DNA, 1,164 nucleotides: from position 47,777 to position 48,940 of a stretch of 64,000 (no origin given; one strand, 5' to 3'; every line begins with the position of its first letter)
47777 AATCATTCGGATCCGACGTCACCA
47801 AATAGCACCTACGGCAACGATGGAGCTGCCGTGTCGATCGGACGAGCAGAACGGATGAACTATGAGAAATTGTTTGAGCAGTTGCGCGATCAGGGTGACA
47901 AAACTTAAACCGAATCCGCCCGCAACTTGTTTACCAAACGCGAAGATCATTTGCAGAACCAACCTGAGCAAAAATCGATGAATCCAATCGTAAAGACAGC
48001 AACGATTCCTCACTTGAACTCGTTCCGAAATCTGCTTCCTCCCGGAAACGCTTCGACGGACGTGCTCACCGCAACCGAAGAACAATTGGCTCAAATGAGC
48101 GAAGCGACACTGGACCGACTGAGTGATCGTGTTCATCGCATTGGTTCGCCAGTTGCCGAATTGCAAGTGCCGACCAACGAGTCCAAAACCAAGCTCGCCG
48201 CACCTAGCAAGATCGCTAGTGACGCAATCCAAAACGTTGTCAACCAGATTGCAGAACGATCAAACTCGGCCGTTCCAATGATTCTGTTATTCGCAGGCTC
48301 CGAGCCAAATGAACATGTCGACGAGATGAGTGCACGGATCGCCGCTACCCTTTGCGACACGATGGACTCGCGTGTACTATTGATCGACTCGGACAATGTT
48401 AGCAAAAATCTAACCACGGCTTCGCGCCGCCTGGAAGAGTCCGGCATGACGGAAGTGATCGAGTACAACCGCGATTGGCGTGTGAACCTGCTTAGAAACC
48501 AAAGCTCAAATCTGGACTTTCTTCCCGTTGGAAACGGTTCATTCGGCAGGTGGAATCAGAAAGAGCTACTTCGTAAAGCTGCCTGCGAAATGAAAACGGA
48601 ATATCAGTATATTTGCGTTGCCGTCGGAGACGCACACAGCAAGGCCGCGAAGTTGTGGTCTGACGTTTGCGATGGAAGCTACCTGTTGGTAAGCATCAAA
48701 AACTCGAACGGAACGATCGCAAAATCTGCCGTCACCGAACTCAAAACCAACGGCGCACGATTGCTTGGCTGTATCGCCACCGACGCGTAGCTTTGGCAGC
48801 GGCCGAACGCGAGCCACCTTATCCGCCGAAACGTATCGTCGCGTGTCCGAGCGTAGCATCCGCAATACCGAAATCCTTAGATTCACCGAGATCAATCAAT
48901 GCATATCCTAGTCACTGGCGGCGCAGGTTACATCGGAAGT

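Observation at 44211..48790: Candidate new system beside parABS: three-TM Wzc-like protein + ExeA-like ATPase with acidic IDR + CpsD-fold pseudokinase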

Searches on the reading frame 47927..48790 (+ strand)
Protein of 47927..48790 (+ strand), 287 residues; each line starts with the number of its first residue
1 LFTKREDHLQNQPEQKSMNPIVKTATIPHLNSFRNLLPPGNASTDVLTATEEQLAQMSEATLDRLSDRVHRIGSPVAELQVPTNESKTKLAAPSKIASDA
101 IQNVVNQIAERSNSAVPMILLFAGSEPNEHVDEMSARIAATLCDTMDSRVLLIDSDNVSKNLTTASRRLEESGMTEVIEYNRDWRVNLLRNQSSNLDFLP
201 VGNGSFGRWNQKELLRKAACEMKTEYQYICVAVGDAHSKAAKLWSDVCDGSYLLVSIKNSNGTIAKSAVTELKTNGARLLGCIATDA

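Call 5: search_protein_families(library=ncbifam, proteins=[window:47927-48790:+], max_evalue=1)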
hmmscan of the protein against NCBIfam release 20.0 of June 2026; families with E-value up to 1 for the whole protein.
window:47927-48790:+ (287 aa): 4 families
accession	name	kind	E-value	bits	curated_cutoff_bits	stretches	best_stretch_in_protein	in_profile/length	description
TIGR01005.1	eps_transp_fam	subfamily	5.5e-07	28.2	411.7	1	77-219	505-644/754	exopolysaccharide transport protein family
TIGR01007.1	eps_fam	subfamily_domain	1.9e-05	24.3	108.05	1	119-283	19-186/204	polysaccharide biosynthesis tyrosine autokinase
TIGR03018.1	pepcterm_TyrKin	hypoth_equivalog_domain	4.4e-05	22.9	230.65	1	114-215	32-131/207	XrtA-associated tyrosine autokinase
NF045966.1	YcsE_rel_Pase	equivalog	0.16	11.4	220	1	146-206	9-70/265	YcsE-related riboflavin metabolism phosphatase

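Call 6: search_protein_families(library=pfam, proteins=[window:47927-48790:+], max_evalue=1)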
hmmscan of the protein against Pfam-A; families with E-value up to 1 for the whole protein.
window:47927-48790:+ (287 aa): 2 families
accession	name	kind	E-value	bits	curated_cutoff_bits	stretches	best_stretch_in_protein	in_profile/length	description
PF12002.13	MgsA_C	-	0.051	13.9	27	1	43-122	33-107/167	MgsA AAA+ ATPase C terminal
PF16088.10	BORCS7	-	0.18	12.5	27.3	0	84-118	14-48/103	BLOC-1-related complex sub-unit 7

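Call 10: find_homologous_proteins(query=window:47927-48790:+)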
Query window:47927-48790:+ (287 aa): 75 proteins with E <= 0.001 among 1806 candidates.
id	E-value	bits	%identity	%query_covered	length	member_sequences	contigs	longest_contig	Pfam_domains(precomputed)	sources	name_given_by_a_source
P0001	2.2e-181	619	98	100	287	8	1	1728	-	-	-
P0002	1.2e-144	499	85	94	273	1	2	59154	-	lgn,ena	-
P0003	1.4e-130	453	78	92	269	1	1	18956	-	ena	-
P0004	1.3e-126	440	75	92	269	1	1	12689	-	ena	-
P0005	2.2e-122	426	74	92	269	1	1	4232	-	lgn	-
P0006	4.3e-121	421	72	92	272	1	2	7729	-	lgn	-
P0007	7.2e-121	421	70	94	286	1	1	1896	-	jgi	-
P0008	2.0e-120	419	72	94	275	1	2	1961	-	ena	-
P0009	2.1e-120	419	73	94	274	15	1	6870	-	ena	-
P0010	2.2e-117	409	72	94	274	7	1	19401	-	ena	-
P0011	1.2e-115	404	69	94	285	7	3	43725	-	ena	-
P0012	3.6e-114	399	69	92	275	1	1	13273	-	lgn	-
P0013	1.4e-110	387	65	92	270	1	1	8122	-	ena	-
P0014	8.0e-109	381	66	94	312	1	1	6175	-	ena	-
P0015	2.2e-108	380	68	92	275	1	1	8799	-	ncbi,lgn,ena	-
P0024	1.2e-51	194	43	82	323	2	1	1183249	-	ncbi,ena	-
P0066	2.2e-34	137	41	66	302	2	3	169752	-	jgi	jgi:hypothetical protein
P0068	7.1e-33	132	37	74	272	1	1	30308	-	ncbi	-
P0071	4.9e-28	116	34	65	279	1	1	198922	-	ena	-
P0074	1.1e-25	109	39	65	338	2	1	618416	-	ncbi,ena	-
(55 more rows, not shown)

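Call 12: find_encoding_contigs(protein=P0024, flank=10000, max_places=2)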
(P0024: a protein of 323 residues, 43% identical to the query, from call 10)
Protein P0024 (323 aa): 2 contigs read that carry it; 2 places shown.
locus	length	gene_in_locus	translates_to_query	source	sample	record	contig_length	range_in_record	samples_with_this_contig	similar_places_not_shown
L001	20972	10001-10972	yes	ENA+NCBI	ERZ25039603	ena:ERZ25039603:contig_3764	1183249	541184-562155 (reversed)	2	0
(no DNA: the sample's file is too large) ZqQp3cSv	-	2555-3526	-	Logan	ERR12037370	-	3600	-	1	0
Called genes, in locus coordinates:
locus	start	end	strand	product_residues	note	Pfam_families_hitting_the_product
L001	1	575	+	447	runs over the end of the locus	PF06245:DUF1015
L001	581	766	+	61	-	-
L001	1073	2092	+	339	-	PF01548:DEDD_Tnp_IS110, PF02371:Transposase_20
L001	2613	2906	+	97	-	PF00142:Fer4_NifH, PF02374:ArsA_ATPase, PF09140:MipZ (weak), PF10609:ParA, PF13614:AAA_31, PF01656:CbiA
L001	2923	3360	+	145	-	PF01656:CbiA (weak), PF13614:AAA_31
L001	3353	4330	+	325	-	PF02195:ParB_N, PF17762:HTH_ParB, PF23552:ParB_C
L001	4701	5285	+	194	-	PF01575:MaoC_dehydratas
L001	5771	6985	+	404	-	-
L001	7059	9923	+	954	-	PF13401:AAA_22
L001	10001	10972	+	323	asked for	-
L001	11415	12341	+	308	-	PF01073:3Beta_HSD, PF01370:Epimerase, PF02719:Polysacc_synt_2, PF04321:RmlD_sub_bind (weak), PF16363:GDP_Man_Dehyd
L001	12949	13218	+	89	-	-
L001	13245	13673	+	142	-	PF00903:Glyoxalase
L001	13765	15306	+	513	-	PF14100:DUF6807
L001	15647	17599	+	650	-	PF16177:ACAS_N, PF00501:AMP-binding, PF13193:AMP-binding_C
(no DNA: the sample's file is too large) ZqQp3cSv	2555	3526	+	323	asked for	-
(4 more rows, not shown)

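Call 13: find_encoding_contigs(protein=P0074, flank=10000, max_places=2)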
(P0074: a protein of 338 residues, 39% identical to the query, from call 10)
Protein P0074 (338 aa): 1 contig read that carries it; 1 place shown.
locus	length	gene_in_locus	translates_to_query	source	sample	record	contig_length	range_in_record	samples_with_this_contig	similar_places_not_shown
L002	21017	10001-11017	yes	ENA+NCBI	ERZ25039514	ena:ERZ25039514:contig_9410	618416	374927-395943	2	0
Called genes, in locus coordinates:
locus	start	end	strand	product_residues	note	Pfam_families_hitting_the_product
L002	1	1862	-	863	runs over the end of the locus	PF22113:Mtrc-MtrF_II-IV_dom (faint)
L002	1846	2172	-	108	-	-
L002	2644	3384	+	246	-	PF04831:POPDC1-3, PF00027:cNMP_binding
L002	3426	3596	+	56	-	-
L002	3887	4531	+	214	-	PF01656:CbiA, PF13614:AAA_31, PF06564:CBP_BcsQ (weak)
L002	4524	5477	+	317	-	PF02195:ParB_N, PF17762:HTH_ParB, PF23552:ParB_C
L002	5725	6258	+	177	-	PF01575:MaoC_dehydratas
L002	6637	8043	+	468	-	-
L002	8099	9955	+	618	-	PF13401:AAA_22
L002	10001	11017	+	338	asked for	-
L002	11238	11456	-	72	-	-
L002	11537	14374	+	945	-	PF00005:ABC_tran (faint), PF02463:SMC_N (faint), PF13191:AAA_16 (faint), PF13555:AAA_29 (faint), PF20703:nSTAND1 (faint), PF13304:AAA_21 (faint), PF17760:UvrA_inter, PF17755:UvrA_DNA-bind (weak)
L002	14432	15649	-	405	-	-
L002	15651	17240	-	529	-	PF00246:Peptidase_M14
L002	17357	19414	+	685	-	PF02897:Peptidase_S9_N, PF00326:Peptidase_S9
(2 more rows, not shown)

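Call 15: find_encoding_contigs(protein=P0071, flank=10000, max_places=2)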
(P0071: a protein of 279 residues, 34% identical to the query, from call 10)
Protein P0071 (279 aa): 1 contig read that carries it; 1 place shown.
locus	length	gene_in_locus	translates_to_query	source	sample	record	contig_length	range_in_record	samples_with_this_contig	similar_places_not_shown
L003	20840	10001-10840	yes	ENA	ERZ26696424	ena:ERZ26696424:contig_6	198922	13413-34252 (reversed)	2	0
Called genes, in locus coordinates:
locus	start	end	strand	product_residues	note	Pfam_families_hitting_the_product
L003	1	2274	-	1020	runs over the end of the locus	PF16694:Cytochrome_P460 (weak), PF13442:Cytochrome_CBB3 (faint), PF14522:Cytochrome_C7 (faint)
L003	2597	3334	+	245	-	PF04831:POPDC1-3, PF00027:cNMP_binding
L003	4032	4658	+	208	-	PF01656:CbiA, PF13614:AAA_31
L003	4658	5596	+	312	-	PF02195:ParB_N, PF17762:HTH_ParB, PF23552:ParB_C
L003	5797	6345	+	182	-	PF01575:MaoC_dehydratas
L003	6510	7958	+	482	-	-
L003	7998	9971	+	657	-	PF13191:AAA_16 (weak), PF13401:AAA_22, PF07728:AAA_5 (faint)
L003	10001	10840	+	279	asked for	-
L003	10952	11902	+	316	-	PF00106:adh_short (weak), PF01073:3Beta_HSD, PF01370:Epimerase, PF02719:Polysacc_synt_2, PF04321:RmlD_sub_bind (weak), PF05368:NmrA (weak), PF13460:NAD_binding_10, PF16363:GDP_Man_Dehyd, +1 more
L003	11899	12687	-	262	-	-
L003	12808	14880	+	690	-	PF13598:DUF4139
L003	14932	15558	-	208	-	-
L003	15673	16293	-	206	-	-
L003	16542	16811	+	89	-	-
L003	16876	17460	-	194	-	PF03031:NIF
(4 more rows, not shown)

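Call 16: find_encoding_contigs(protein=P0066, flank=10000, max_places=2)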
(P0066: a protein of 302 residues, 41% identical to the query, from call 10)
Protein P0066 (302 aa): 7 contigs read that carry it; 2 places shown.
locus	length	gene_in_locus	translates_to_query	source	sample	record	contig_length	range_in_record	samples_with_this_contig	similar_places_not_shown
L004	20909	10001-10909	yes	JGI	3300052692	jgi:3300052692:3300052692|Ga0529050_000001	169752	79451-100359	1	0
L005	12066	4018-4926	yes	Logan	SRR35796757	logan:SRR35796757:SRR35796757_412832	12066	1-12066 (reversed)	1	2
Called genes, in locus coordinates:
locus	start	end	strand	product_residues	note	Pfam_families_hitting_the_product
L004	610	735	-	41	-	-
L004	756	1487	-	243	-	-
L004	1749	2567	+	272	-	PF01261:AP_endonuc_2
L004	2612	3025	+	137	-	-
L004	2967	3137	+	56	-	-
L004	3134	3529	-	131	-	PF13366:PDDEXK_3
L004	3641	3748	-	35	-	-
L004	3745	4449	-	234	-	PF03070:TENA_THI-4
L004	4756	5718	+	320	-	PF01351:RNase_HII (faint)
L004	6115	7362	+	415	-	-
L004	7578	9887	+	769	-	PF13401:AAA_22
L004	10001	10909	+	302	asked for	-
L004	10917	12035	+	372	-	PF00106:adh_short (weak), PF04321:RmlD_sub_bind, PF01073:3Beta_HSD, PF01370:Epimerase, PF02719:Polysacc_synt_2, PF07993:NAD_binding_4, PF08659:KR (weak), PF16363:GDP_Man_Dehyd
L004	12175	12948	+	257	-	PF00535:Glycos_transf_2, PF13641:Glyco_tranf_2_3 (weak)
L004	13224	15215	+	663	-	PF16177:ACAS_N, PF00501:AMP-binding, PF13193:AMP-binding_C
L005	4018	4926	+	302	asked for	-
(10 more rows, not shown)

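Call 17: find_encoding_contigs(protein=P0068, flank=10000, max_places=2)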
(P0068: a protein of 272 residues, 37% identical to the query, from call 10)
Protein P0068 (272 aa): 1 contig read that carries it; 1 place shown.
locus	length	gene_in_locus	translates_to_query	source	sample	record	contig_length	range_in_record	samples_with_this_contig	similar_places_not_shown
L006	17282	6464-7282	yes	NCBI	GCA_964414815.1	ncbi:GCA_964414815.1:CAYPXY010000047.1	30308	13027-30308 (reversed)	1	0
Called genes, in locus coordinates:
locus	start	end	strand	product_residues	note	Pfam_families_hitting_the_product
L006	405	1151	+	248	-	PF00142:Fer4_NifH (weak), PF01656:CbiA, PF02374:ArsA_ATPase (weak), PF06564:CBP_BcsQ, PF09140:MipZ, PF10609:ParA (weak), PF13614:AAA_31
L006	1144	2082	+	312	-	PF02195:ParB_N, PF17762:HTH_ParB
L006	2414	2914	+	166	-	PF01575:MaoC_dehydratas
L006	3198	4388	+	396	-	-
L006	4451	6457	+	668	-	PF13401:AAA_22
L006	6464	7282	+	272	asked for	-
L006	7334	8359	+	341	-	PF00106:adh_short, PF01073:3Beta_HSD, PF01370:Epimerase, PF02719:Polysacc_synt_2, PF04321:RmlD_sub_bind, PF07993:NAD_binding_4 (weak), PF13460:NAD_binding_10 (weak), PF16363:GDP_Man_Dehyd, +2 more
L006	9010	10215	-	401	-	PF00112:Peptidase_C1 (faint), PF03051:Peptidase_C1_2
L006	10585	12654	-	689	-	PF10459:Peptidase_S46, PF13365:Trypsin_2 (faint)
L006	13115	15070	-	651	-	PF16177:ACAS_N, PF00501:AMP-binding, PF13193:AMP-binding_C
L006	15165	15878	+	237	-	PF00535:Glycos_transf_2, PF13641:Glyco_tranf_2_3 (weak)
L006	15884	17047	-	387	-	-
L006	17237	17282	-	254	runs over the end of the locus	PF05685:Uma2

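Call 18: find_related_loci(query=A1, collection=genome_contigs, flank=10000)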
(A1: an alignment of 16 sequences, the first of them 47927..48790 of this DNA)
Query A1 (287 aa) in genome_contigs; peptide patterns used: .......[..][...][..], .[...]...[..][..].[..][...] (x = any residue, [..] = any of these).
106 stretches matched a pattern; 35 encode a relative of the query (tblastn E <= 1e-3); 35 distinct loci.
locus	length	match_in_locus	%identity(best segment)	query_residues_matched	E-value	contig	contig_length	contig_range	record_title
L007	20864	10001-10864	69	1-287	5e-129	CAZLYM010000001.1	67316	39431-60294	MAG TPA_asm: uncultured Pirellulaceae bacterium isolate binchicken_co258_10 genome assembly, contig: NODE_149_length_673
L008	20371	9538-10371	63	10-286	2e-115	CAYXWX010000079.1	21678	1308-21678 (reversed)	MAG TPA_asm: uncultured Pirellulaceae bacterium isolate SRP268394_co2_17 genome assembly, contig: NODE_3622_length_21678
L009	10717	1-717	70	54-286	5e-107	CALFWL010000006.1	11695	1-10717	MAG: uncultured Pirellulaceae bacterium isolate H2_Bin_Bin_40_1_1 genome assembly, contig: c_000000106725, whole genome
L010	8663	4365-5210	56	16-286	2e-100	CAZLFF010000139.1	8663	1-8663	MAG TPA_asm: uncultured Pirellulaceae bacterium isolate SRP268394_co2_167 genome assembly, contig: NODE_12105_length_866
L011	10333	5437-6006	48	97-286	4e-56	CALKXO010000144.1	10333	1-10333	MAG: uncultured Pirellulaceae bacterium isolate H2_Bin_Bin_101_1_1 genome assembly, contig: c_000000048359, whole genome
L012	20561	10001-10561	48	100-286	4e-56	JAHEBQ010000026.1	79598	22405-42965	MAG: Planctomycetaceae bacterium isolate Ww147 NODE_406_length_79598_cov_3.908842, whole genome shotgun sequence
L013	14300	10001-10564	48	100-287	1e-55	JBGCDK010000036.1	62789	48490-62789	MAG: Mariniblastus sp. isolate SGMAG-75 contig36, whole genome shotgun sequence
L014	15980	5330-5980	44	66-287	3e-55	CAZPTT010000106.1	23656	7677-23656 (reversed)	MAG TPA_asm: uncultured Pirellulaceae bacterium isolate SRP268394_co2_159 genome assembly, contig: NODE_3180_length_2365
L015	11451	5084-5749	42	74-286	4e-55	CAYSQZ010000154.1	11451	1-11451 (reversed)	MAG TPA_asm: uncultured Pirellulaceae bacterium isolate binchicken_co258_14 genome assembly, contig: NODE_3932_length_11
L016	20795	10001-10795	39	8-287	7e-55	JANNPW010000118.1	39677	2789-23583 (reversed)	MAG: Mariniblastus sp. isolate SOY_31_metabat_97 SOY_31_k141_782857, whole genome shotgun sequence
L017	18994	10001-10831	37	2-286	5e-54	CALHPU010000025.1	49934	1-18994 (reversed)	MAG: uncultured Pirellulaceae bacterium isolate L4_Bin_METABAT__57_1 genome assembly, contig: c_000000007253, whole geno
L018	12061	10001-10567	46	97-286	6e-54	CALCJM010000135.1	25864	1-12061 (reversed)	MAG: uncultured Pirellulaceae bacterium isolate H4_Bin_METABAT__37_1 genome assembly, contig: c_000002217254, whole geno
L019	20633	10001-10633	44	77-287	8e-54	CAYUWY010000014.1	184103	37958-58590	MAG TPA_asm: uncultured Pirellulaceae bacterium isolate binchicken_co366_88 genome assembly, contig: NODE_21_length_1841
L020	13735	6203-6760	47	101-286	2e-52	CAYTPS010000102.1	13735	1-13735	MAG TPA_asm: uncultured Pirellulaceae bacterium isolate SRP268394_co2_28 genome assembly, contig: NODE_6930_length_13735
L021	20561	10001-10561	47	100-287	1e-52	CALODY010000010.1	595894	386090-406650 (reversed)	MAG: Pirellulaceae bacterium isolate HOU_bin.0020 genome assembly, contig: contig_13799, whole genome shotgun sequence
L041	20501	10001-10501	27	120-285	2e-12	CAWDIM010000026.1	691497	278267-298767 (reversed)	MAG: uncultured Planctomycetota bacterium isolate MFD04716.bin.2.187 genome assembly, contig: contig_7819, whole genome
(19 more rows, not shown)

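Call 22: search_protein_families(library=pfam, proteins=[L041:3804-5147:-, L041:5834-8077:+, L041:8262-9779:+, L041:9833-10513:+, L041:11077-11904:+, L041:11943-13805:-], max_evalue=0.01)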
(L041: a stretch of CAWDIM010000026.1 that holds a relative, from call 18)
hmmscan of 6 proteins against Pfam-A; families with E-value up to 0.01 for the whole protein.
L041:3804-5147:- (447 aa): 5 families
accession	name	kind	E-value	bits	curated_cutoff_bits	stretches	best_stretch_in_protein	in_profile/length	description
PF05221.23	AdoHcyase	-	1.7e-134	448.1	25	2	20-155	2-138/299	S-adenosyl-L-homocysteine hydrolase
PF00670.27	AdoHcyase_NAD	-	9.5e-85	283.1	27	1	205-367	1-162/162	S-adenosyl-L-homocysteine hydrolase, NAD binding domain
PF02826.25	2-Hacid_dh_C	-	2e-05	24.5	25.1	1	224-314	33-127/178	D-isomer specific 2-hydroxyacid dehydrogenase, NAD binding domain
PF07991.19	KARI_N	-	0.00011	22.2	20.6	1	225-286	2-64/165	Acetohydroxy acid isomeroreductase, NADPH-binding domain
PF02254.24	TrkA_N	-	0.00014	22.6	23.8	1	231-275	2-46/116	TrkA-N domain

L041:5834-8077:+ (747 aa): 0 families

L041:8262-9779:+ (505 aa): 12 families
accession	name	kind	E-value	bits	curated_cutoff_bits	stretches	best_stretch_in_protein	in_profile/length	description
PF13401.12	AAA_22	-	2.9e-17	63.7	27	1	42-170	4-129/130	AAA domain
PF13191.12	AAA_16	-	3.2e-07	31.4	32.6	1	28-154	9-162/167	AAA ATPase domain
PF13604.12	AAA_30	-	0.00017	21.8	27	1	33-82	8-58/191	AAA domain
PF20703.3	nSTAND1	-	0.0005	20.2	27.1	1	43-224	33-219/379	Novel STAND NTPase 1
PF01443.25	Viral_helicase1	-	0.00074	19.8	21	1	47-139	2-78/228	Viral superfamily 1 RNA helicase core domain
PF05127.21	NAT10_TcmA_helicase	-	0.0013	19.1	22.7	1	47-143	1-109/176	RNA cytidine acetyltransferase NAT10/TcmA, helicase domain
PF00004.35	AAA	-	0.0027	18.6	21.2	1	48-135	3-69/131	ATPase family associated with various cellular activities (AAA)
PF07728.20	AAA_5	-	0.003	18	22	1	47-146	3-89/139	AAA domain (dynein-related subfamily)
PF09848.15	SLFN-g3_helicase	-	0.0036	17.1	24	1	45-135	3-91/354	Schlafen group 3, DNA/RNA helicase domain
PF20720.3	nSTAND3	-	0.0075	16.4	27.2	0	43-75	17-50/155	Novel STAND NTPase 3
PF13238.12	AAA_18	-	0.0081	17.1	29.4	0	47-67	2-22/128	AAA domain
PF00005.33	ABC_tran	-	0.0083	17.2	25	0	46-69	14-37/137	ABC transporter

L041:9833-10513:+ (226 aa): 1 family
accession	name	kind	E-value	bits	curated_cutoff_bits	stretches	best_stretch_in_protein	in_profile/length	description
PF01012.27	ETF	-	0.0026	18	26.7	1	45-139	80-163/181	Electron transfer flavoprotein domain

L041:11077-11904:+ (275 aa): 2 families
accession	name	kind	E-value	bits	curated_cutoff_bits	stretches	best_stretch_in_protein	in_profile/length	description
PF00535.33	Glycos_transf_2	-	1.5e-25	90.5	23.3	1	38-206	2-166/168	Glycosyl transferase family 2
PF13704.12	Glyco_tranf_2_4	-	0.0059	17.5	27.5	1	60-126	17-81/98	Glycosyl transferase family 2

L041:11943-13805:- (620 aa): 4 families
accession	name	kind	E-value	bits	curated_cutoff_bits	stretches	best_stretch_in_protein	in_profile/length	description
PF17963.7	Big_9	-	1.2e-10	42.5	23.6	1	349-438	3-87/89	Bacterial Ig domain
PF00188.32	CAP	-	8.4e-10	40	21.1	1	72-244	3-115/117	Cysteine-rich secretory protein family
PF00404.24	Dockerin_1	-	5.9e-07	30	22.9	1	456-518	2-57/57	Dockerin type I domain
PF17892.7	Cadherin_5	-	8.5e-06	26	26.5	1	383-437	41-95/98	Cadherin-like domain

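Call 35: search_solved_structures(query=A2, max_evalue=1, show_alignments=2)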
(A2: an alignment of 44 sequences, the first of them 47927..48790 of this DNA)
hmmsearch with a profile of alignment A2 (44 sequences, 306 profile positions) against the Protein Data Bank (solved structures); distinct sequences matched with E-value up to 1: 28.
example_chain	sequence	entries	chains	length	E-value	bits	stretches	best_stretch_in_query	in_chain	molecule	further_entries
6z0p_A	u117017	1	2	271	5.2e-14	55.9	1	111-295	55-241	BceF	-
3la6_A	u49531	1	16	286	6.1e-12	49.1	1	105-250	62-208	Tyrosine-protein kinase wzc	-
6u1q_A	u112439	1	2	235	2.6e-11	47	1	154-299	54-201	VpsO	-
9r62_I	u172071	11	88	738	3e-11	46.9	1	106-250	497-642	Tyrosine-protein kinase wzc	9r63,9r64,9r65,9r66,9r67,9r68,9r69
9xgv_A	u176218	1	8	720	4.1e-11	46.4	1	106-250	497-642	Tyrosine-protein kinase wzc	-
4jlv_A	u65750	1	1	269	2.4e-10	43.9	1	99-301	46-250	C-terminal fragment of Membrane protein CapA1, Putative uncharacterized protein capB1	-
3cio_A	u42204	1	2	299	6.2e-09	39.2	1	78-251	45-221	Tyrosine-protein kinase etk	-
2ved_A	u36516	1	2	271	1.3e-08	38.2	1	104-301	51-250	MEMBRANE PROTEIN CAPA1, PROTEIN TYROSINE KINASE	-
3bfv_A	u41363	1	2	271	5.3e-08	36.2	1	104-301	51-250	Membrane protein CapA1, Protein tyrosine kinase,Protein tyrosine kinase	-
4jmp_A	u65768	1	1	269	5.6e-08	36.1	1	104-301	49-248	C-terminal fragment of CapA, Protein tyrosine kinase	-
7ni2_A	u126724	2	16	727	1.3e-07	34.9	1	79-301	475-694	Tyrosine-protein kinase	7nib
9i2q_D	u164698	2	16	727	1.3e-07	34.9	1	79-301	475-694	Putative transmembrane protein Wzc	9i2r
9exq_D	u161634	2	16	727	1.3e-07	34.9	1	79-301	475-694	Putative transmembrane protein Wzc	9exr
9exo_H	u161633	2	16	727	1.3e-07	34.9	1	79-301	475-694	Putative transmembrane protein Wzc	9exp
7nhr_A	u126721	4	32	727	1.3e-07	34.9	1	79-301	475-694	Putative transmembrane protein Wzc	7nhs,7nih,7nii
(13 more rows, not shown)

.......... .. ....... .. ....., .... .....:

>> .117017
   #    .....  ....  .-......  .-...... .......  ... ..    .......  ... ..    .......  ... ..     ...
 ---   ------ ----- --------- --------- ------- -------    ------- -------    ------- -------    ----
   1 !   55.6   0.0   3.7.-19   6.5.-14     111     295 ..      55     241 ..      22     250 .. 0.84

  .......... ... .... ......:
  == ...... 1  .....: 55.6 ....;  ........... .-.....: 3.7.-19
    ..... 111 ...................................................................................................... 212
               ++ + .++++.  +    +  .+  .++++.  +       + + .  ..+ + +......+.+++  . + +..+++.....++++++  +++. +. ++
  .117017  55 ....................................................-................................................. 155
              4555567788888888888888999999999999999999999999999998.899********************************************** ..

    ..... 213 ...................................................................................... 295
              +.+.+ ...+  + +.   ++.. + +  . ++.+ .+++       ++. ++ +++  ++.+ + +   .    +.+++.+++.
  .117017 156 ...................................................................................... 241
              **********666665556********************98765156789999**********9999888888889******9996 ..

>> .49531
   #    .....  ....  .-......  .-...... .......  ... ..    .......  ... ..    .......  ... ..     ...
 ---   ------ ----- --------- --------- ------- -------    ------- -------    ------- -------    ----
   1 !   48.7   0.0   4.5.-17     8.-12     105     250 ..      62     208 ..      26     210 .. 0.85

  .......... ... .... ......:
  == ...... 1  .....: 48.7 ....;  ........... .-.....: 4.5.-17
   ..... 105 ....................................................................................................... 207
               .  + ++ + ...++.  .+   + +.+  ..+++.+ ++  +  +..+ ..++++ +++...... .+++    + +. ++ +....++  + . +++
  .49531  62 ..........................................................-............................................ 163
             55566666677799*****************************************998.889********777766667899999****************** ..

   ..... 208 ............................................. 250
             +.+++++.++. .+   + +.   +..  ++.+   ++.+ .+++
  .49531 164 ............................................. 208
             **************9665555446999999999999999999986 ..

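Call 41: predict_structure(alignment_id=A2)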
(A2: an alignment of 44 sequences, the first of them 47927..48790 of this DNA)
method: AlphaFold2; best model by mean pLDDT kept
length: 287 residues; sequences in the alignment: 44
mean_pLDDT: 84.4   pTM: 0.67
mean pLDDT of the five models: 84.4, 84.4, 83.6, 82.4, 79.8
residues with pLDDT >= 90: 178; 70-90: 42; 50-70: 42; < 50: 25
segments of 3 or more residues with pLDDT < 50: 28-31, 34-41, 84-91
pLDDT, mean of each block of 10 residues (from residue 1): 55 58 52 48 68 88 85 56 49 77 97 95 92 96 96 97 96 97 96 96 94 97 98 97 97 92 95 98 86
secondary structure, 60 per line:
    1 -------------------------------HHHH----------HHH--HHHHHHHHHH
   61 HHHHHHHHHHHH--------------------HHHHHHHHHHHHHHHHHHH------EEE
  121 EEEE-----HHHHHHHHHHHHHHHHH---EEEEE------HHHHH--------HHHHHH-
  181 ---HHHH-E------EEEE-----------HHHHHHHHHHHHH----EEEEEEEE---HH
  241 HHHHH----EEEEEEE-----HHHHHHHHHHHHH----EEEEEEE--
elements in order: H32-35 H51-72 H93-111 E118-124 H130-146 E150-154 H161-165 H174-179 H184-187 E196-199 H211-223 E228-235 H239-245 E250-256 H262-274 E279-285
